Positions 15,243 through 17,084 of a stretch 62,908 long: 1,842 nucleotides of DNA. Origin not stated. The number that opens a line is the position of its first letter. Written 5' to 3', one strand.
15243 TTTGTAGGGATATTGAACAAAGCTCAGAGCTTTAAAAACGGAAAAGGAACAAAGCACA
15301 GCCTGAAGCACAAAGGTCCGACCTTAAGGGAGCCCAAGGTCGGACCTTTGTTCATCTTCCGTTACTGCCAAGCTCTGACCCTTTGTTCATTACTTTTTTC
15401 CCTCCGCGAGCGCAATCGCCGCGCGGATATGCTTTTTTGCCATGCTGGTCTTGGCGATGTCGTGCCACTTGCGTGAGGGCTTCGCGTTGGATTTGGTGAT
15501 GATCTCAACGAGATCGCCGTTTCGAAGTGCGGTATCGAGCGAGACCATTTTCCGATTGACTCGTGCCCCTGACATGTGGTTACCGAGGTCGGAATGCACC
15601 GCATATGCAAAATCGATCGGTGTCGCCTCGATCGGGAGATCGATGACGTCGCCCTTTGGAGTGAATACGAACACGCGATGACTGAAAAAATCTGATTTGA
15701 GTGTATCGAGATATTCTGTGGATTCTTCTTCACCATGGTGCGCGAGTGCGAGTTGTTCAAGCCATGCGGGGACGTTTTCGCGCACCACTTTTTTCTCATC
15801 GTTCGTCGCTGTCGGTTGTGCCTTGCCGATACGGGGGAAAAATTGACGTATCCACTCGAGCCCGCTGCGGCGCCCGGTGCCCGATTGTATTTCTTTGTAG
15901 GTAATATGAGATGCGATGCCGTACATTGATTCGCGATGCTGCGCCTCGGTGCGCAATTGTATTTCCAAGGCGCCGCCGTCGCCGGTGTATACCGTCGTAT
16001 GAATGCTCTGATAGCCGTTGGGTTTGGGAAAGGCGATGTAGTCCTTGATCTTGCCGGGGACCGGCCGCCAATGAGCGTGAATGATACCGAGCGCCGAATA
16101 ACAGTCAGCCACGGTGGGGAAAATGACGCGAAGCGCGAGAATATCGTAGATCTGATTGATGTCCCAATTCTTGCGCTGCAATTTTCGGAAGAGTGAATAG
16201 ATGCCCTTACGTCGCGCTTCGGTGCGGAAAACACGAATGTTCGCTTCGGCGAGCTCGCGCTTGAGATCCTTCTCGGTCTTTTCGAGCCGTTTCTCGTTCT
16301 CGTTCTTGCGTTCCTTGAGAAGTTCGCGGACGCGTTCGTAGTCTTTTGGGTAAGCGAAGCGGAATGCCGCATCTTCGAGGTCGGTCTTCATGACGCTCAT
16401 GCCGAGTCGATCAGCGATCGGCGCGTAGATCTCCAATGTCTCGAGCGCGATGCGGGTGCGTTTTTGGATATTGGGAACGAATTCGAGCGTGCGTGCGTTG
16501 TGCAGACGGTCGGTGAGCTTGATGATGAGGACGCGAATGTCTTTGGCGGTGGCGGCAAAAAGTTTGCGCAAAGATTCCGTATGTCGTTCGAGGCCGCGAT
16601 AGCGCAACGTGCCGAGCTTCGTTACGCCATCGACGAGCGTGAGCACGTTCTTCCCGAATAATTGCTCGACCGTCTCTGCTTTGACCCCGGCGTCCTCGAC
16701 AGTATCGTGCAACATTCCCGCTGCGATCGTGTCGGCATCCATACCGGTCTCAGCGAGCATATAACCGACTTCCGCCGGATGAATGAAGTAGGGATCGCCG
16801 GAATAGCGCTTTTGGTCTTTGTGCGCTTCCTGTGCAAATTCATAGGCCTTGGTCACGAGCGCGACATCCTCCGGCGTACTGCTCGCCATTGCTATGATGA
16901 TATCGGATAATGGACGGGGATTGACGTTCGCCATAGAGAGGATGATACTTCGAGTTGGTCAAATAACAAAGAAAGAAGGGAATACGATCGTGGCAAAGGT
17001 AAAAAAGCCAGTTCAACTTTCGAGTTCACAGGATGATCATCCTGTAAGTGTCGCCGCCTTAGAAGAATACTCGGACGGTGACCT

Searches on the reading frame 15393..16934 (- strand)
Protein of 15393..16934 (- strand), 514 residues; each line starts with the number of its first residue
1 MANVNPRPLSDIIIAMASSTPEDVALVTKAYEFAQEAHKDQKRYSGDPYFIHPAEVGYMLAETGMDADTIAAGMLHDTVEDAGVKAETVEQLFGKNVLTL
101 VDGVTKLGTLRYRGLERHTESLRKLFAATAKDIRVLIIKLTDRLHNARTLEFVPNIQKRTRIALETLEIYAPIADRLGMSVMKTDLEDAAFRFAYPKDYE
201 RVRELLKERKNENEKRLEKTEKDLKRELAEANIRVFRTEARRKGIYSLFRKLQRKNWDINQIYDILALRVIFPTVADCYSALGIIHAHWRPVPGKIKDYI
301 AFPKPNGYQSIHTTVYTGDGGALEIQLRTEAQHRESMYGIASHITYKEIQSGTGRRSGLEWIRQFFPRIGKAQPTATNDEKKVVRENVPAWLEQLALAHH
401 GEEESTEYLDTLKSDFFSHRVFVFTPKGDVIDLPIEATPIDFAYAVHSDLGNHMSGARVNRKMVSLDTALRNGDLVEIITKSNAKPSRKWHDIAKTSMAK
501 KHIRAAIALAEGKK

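Call 44: search_protein_families(library=ncbifam, proteins=[window:15393-16934:-], max_evalue=1e-10)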
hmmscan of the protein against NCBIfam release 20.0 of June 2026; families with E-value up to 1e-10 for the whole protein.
window:15393-16934:- (514 aa): 3 families
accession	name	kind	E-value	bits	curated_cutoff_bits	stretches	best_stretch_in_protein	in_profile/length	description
TIGR00691.1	spoT_relA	subfamily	1.1e-170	569.3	499.2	1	30-507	1-449/687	RelA/SpoT family protein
NF008303.0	PRK11092.1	equivalog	4e-123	412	947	2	20-351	16-346/702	bifunctional GTP diphosphokinase/guanosine-3',5'-bis pyrophosphate 3'-pyrophosphohydrolase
NF008124.0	PRK10872.1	equivalog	5.3e-101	339.3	728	2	19-360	27-371/744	GTP diphosphokinase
